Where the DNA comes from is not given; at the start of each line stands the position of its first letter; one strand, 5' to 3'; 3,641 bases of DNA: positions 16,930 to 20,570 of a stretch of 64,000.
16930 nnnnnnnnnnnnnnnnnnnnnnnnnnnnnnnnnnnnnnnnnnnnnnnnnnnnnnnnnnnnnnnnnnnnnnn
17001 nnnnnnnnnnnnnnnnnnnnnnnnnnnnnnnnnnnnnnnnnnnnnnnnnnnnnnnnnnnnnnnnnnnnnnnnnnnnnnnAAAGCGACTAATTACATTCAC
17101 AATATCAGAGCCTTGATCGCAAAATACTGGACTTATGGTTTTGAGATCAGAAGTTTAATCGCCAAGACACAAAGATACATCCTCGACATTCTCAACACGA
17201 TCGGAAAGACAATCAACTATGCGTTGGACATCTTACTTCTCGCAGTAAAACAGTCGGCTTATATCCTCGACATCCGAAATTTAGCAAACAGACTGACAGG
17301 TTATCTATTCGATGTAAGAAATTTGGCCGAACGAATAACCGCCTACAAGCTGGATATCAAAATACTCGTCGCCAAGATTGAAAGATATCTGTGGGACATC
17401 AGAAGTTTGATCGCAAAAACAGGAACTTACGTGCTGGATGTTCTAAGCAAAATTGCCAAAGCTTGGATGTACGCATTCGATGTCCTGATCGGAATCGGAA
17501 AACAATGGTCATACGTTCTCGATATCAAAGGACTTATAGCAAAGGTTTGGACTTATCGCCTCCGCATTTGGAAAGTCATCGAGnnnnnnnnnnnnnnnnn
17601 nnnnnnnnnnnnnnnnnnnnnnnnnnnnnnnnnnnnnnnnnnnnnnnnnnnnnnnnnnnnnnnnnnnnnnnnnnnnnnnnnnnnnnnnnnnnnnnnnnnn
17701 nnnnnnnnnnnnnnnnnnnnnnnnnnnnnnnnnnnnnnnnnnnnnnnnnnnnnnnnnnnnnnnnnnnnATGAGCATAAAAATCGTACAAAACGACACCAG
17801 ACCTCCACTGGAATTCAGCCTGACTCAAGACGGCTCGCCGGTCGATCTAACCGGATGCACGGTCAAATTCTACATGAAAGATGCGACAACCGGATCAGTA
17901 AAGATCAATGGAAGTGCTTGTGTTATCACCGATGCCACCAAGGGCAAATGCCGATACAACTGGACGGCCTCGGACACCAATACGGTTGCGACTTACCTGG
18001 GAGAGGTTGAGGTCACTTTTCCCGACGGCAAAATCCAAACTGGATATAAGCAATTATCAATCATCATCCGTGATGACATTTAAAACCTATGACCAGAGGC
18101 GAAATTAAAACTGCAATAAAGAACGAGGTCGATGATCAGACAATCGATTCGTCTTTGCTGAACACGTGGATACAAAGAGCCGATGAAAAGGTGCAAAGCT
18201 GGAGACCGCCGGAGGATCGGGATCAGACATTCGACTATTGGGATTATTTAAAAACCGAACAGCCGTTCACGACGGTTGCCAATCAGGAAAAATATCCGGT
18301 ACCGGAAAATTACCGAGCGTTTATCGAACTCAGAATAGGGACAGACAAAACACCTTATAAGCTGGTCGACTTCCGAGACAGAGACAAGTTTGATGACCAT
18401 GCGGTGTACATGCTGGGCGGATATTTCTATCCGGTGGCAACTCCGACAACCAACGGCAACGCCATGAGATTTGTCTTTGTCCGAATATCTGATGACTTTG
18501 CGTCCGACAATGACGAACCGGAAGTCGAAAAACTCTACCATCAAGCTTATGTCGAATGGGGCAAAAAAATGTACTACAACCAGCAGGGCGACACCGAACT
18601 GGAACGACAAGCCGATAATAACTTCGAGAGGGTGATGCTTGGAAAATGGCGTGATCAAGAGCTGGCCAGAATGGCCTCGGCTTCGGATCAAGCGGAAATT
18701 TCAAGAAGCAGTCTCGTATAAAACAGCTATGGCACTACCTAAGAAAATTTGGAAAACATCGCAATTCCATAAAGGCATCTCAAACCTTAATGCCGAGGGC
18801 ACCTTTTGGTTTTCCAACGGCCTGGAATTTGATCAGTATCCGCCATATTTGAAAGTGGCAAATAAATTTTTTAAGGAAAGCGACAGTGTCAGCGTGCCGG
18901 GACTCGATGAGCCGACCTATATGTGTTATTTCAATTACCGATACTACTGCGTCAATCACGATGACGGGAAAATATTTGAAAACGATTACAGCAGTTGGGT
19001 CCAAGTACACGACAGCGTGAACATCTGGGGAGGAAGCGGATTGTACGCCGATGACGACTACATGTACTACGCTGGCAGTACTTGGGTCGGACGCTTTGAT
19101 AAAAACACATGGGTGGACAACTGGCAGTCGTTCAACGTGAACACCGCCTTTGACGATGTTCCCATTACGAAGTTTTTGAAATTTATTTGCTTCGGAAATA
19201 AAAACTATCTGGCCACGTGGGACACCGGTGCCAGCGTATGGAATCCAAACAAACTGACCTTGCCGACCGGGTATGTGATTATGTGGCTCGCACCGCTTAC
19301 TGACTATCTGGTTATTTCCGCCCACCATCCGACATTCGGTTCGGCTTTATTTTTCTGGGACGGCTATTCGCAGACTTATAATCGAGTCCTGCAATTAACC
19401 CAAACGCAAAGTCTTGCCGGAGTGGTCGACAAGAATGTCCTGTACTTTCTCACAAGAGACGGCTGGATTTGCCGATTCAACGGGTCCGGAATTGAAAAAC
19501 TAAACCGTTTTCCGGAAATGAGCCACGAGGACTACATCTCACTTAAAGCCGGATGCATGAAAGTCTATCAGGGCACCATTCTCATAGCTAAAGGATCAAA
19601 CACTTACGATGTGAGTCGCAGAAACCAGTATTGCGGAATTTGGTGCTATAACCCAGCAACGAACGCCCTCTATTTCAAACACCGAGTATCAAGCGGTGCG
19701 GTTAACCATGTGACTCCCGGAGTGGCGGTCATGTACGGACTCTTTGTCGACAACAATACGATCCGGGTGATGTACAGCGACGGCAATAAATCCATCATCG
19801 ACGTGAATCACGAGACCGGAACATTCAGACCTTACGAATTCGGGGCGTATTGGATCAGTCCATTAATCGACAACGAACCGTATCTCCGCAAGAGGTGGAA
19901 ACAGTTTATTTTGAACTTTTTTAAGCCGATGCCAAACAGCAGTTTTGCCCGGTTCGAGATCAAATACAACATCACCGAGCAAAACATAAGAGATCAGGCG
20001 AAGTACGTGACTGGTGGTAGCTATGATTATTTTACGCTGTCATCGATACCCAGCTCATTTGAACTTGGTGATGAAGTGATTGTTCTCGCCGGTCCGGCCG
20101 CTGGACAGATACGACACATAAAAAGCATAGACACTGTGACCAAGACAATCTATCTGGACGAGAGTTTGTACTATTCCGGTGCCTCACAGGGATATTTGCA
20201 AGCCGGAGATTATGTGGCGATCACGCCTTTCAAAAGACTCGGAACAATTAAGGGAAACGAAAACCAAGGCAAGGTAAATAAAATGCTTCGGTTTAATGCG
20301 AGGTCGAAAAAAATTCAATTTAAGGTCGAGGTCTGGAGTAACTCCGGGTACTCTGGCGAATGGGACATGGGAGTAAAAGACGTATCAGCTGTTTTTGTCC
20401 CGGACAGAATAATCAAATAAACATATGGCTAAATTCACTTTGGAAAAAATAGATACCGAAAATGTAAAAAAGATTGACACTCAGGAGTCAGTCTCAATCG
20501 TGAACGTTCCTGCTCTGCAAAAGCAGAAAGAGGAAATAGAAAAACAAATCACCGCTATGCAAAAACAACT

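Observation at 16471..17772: Tail-fibre-locus protein built from about 22 near-perfect 14-residue repeats (K-x3-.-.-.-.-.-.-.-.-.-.)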

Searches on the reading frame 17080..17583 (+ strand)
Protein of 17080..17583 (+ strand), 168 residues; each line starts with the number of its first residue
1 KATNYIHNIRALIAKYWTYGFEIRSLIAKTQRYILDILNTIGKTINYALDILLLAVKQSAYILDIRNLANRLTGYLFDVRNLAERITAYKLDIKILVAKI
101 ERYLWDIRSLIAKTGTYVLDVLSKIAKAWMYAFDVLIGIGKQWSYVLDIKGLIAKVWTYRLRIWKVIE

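Call 71: predict_structure(alignment_id=A6)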
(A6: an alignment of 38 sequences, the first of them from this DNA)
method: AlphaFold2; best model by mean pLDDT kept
length: 168 residues; sequences in the alignment: 38
mean_pLDDT: 73.0   pTM: 0.57
mean pLDDT of the five models: 73.0, 70.9, 70.2, 70.2, 55.8
residues with pLDDT >= 90: 0; 70-90: 133; 50-70: 35; < 50: 0
segments of 3 or more residues with pLDDT < 50: none
pLDDT, mean of each block of 10 residues (from residue 1): 78 73 73 77 76 72 77 75 73 74 72 73 71 67 72 70 66
secondary structure, 60 per line:
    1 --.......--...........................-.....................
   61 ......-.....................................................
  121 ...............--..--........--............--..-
elements in order: E3-9 E12-38 E40-66 E68-135 E142-149 E152-163

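Call 74: fold_search(model_id=the predicted structure, library=pdb)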
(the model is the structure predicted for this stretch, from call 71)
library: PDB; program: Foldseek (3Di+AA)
matches with E <= 10: 135; with E <= 0.001: 0
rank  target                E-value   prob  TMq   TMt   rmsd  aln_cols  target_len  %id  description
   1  1hv9_B                4.2e-02  0.06  0.09  0.06  17.0       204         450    9  STRUCTURE OF E. COLI GLMU: ANALYSIS OF PYROPHOSPHORYLASE AND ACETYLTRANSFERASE ACTIVE SITES (released 2001-02-21)
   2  4aa7_A                7.3e-02  0.05  0.12  0.10  17.0       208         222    9  E.coli GlmU in complex with an antibacterial inhibitor (released 2012-08-15)
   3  9u4u_A                1.1e-01  0.08  0.18  0.19  14.6       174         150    8  Structure of the functional amyloid FapC from Pseudomonas sp.UK4 (released 2025-08-06)
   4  3twd_A                1.3e-01  0.04  0.10  0.09  16.5       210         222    8  glmuC1 in complex with an antibacterial inhibitor (released 2011-10-19)
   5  1hv9_A                1.4e-01  0.03  0.12  0.06  16.7       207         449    7  STRUCTURE OF E. COLI GLMU: ANALYSIS OF PYROPHOSPHORYLASE AND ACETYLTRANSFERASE ACTIVE SITES (released 2001-02-21)
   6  6n2b_A                1.9e-01  0.07  0.17  0.10  15.0       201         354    6  The Crystal Structure of Caldicellulosiruptor kristjanssonii Tapirin C-terminal domain (released 2018-12-19)
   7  6n2c_B                2.8e-01  0.04  0.14  0.09  17.4       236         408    8  The Crystal Structure of Caldicellulosiruptor hydrothermalis Tapirin C-terminal domain (released 2018-12-19)
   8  9mh4                  3.0e-01  0.03  0.10  0.07  15.9       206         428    8  Crystal Structure of Bifunctional protein GlmU from Klebsiella aerogenes (released 2024-12-18)
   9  4aa7_B                3.1e-01  0.02  0.09  0.08  16.9       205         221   10  E.coli GlmU in complex with an antibacterial inhibitor (released 2012-08-15)
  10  5awg_B                3.7e-01  0.07  0.22  0.13  17.4       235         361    9  Crystal structure of Hg-bound SufB-SufC-SufD complex from Escherichia coli (released 2015-11-11)
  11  6n2b_B                3.7e-01  0.06  0.18  0.12  14.7       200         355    7  The Crystal Structure of Caldicellulosiruptor kristjanssonii Tapirin C-terminal domain (released 2018-12-19)
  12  3dk5                  3.7e-01  0.02  0.09  0.06  16.1       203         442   11  Crystal Structure of Apo-GlmU from Mycobacterium tuberculosis (released 2009-05-19)
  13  4fce                  4.3e-01  0.02  0.09  0.06  16.5       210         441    8  Crystal structure of Yersinia pestis GlmU in complex with alpha-D-glucosamine 1-phosphate (GP1) (released 2012-07-11)
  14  2wle_B                5.4e-01  0.04  0.14  0.12  15.7       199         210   12  Crystallographic analysis of the polysialic acid O-acetyltransferase OatWY (released 2009-06-30)
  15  4e6t_C                5.7e-01  0.01  0.09  0.08  16.0       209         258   12  Structure of LpxA from Acinetobacter baumannii at 1.8A resolution (P212121 form) (released 2012-12-12)
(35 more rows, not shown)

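Call 80: fold_search(model_id=the predicted structure, library=viral)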
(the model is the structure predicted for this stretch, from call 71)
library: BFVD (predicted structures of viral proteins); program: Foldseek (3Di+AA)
matches with E <= 10: 356; with E <= 0.001: 0
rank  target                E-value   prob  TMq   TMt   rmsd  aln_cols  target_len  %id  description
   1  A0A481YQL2            1.0e-03  0.47  0.17  0.19  14.6       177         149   11  Uncharacterized protein [Iridovirus LCIVAC01]
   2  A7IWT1                2.8e-03  0.33  0.20  0.15  18.7       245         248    6  Uncharacterized protein b406L [Paramecium bursaria Chlorella virus NY2A]
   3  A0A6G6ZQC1            4.7e-03  0.44  0.24  0.18  13.2       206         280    8  (no name in the UniProt tables at hand)
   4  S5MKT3                7.3e-03  0.82  0.31  0.16  11.1       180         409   11  LEF-7 [Choristoneura rosaceana nucleopolyhedrovirus]
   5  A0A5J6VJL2            8.2e-03  1.00  0.50  0.26  10.6       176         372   10  Uncharacterized protein [Megaviridae environmental sample]
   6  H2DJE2                1.6e-02  0.51  0.24  0.21  14.8       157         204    8  ORF71 (Fragment) [Equid alphaherpesvirus 1]
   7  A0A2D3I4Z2            2.8e-02  0.72  0.35  0.27  12.4       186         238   12  ORF1053 [White spot syndrome virus]
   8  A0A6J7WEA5            3.5e-02  0.12  0.18  0.13  19.6       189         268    9  Uncharacterized protein [uncultured Caudovirales phage]
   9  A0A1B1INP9            4.1e-02  0.23  0.23  0.19  13.6       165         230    8  (no name in the UniProt tables at hand)
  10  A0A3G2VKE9            4.6e-02  0.38  0.27  0.20  13.7       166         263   11  MC064 [Molluscum contagiosum virus subtype 2]
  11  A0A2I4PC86            4.6e-02  0.08  0.13  0.15  18.0       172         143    8  (no name in the UniProt tables at hand)
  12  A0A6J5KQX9            6.0e-02  0.90  0.35  0.40  13.1       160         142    9  Uncharacterized protein [uncultured Caudovirales phage]
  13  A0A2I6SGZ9            6.0e-02  0.13  0.19  0.17  17.1       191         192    8  Egf1.5 [Microplitis mediator bracovirus]
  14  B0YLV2                6.7e-02  0.06  0.15  0.10  18.2       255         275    5  Trophozoite antigen-like protein [Glossina hytrovirus (isolate Glossina pallidipes/Ethiopia/Seibersdorf/-)]
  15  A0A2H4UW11            8.8e-02  0.99  0.58  0.64   4.7       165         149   13  Transmembrane protein [Bodo saltans virus]
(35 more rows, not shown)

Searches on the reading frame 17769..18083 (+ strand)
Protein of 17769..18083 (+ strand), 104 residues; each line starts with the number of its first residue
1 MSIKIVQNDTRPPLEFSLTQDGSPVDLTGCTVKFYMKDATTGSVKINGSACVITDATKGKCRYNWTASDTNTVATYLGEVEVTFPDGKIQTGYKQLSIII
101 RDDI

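Call 4: search_protein_families(library=pfam, proteins=[window:17769-18083:+], max_evalue=0.01)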
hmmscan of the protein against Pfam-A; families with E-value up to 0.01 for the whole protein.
window:17769-18083:+ (104 aa): 2 families
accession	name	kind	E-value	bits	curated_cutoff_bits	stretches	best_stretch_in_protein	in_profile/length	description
PF10651.15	BppU_N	-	6.4e-12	45.8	23.1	1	7-103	25-118/142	BppU N-terminal domain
PF08428.16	Rib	-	0.0015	19.6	27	1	60-87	35-63/76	Rib domain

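Call 5: search_protein_families(library=phrogs, proteins=[window:17769-18083:+], max_evalue=0.01)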
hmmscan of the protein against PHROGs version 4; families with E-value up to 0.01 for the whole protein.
window:17769-18083:+ (104 aa): 4 families
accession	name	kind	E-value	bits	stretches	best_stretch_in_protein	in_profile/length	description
phrog_1084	-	unknown function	5.9e-13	50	1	15-103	21-113/123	unknown function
phrog_1627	-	unknown function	1.2e-06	28.5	1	18-91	46-121/567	-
phrog_3639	-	tail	4.9e-06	26.9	1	17-104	39-124/474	minor tail protein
phrog_5240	-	tail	0.0014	18.3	1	2-83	19-100/670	tail fiber protein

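Call 93: search_solved_structures(query=window:17769-18083:+, max_evalue=1)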
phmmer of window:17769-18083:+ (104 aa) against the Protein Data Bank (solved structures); distinct sequences matched with E-value up to 1: 1.
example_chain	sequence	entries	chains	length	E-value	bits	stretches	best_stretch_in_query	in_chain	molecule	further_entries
8yke_A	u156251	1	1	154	0.014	18.9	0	55-88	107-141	YSIRK signal domain/LPXTG anchor domain surface protein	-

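Call 100: search_protein_families(library=ncbifam, proteins=[window:17769-18083:+], max_evalue=0.01)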
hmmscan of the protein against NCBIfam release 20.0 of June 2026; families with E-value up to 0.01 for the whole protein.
window:17769-18083:+ (104 aa): 1 family
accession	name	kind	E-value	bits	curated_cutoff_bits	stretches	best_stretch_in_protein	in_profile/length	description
TIGR02331.1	rib_alpha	repeat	0.006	16.8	35.25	1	58-90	27-58/80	Rib/alpha/Esp repeat surface protein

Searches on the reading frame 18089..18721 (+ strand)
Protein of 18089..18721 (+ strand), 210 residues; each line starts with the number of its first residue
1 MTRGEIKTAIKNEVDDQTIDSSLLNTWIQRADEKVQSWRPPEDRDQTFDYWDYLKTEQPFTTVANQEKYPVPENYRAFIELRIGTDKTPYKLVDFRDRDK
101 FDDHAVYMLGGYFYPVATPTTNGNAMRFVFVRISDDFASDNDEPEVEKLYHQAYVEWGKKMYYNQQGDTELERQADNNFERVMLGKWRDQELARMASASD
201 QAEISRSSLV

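Call 4: search_protein_families(library=pfam, proteins=[window:18089-18721:+], max_evalue=0.01)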
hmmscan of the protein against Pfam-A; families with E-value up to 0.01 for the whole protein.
window:18089-18721:+ (210 aa): 1 family
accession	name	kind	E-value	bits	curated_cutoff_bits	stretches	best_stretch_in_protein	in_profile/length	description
PF24175.2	SU10_adaptor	-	2.7e-16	61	27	1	1-183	1-178/194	SU10 adaptor protein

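Call 5: search_protein_families(library=phrogs, proteins=[window:18089-18721:+], max_evalue=0.01)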
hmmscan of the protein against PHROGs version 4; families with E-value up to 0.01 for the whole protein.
window:18089-18721:+ (210 aa): 0 families

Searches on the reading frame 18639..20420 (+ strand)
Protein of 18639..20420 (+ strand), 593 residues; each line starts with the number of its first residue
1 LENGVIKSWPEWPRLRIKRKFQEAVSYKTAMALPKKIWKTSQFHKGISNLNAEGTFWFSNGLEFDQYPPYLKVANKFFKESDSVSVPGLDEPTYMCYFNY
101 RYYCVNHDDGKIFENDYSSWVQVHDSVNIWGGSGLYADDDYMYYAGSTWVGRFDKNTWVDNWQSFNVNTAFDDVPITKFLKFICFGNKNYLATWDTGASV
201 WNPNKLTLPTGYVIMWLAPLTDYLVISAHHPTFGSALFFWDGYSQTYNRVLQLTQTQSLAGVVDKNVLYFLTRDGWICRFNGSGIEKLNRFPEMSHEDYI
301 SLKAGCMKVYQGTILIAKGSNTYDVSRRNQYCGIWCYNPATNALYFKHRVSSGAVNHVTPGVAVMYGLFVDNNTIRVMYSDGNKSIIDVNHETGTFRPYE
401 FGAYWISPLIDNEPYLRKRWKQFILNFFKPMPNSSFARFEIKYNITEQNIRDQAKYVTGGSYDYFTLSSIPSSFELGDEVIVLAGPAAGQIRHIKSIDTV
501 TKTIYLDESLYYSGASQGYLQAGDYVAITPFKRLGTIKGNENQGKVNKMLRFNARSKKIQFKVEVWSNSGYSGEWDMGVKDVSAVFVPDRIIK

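Call 4: search_protein_families(library=pfam, proteins=[window:18639-20420:+], max_evalue=0.01)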
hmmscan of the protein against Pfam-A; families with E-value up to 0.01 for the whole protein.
window:18639-20420:+ (593 aa): 1 family
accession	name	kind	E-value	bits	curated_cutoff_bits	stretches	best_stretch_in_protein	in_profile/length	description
PF22682.2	Ribosomal_uL24m-like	-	0.0043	17.1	29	0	476-509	3-36/223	Large ribosomal subunit protein uL24m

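Call 5: search_protein_families(library=phrogs, proteins=[window:18639-20420:+], max_evalue=0.01)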
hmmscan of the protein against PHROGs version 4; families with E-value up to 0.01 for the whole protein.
window:18639-20420:+ (593 aa): 0 families

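Call 94: search_solved_structures(query=window:18729-20420:+, max_evalue=1)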
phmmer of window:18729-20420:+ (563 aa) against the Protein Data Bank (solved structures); distinct sequences matched with E-value up to 1: 1.
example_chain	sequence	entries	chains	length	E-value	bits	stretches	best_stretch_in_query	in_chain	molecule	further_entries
9btj_H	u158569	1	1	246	0.2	13.2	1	71-103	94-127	Fab 6561-a.01 heavy chain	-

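Call 100: search_protein_families(library=ncbifam, proteins=[window:18729-20420:+], max_evalue=0.01)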
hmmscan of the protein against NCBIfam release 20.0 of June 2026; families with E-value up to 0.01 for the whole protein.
window:18729-20420:+ (563 aa): 0 families
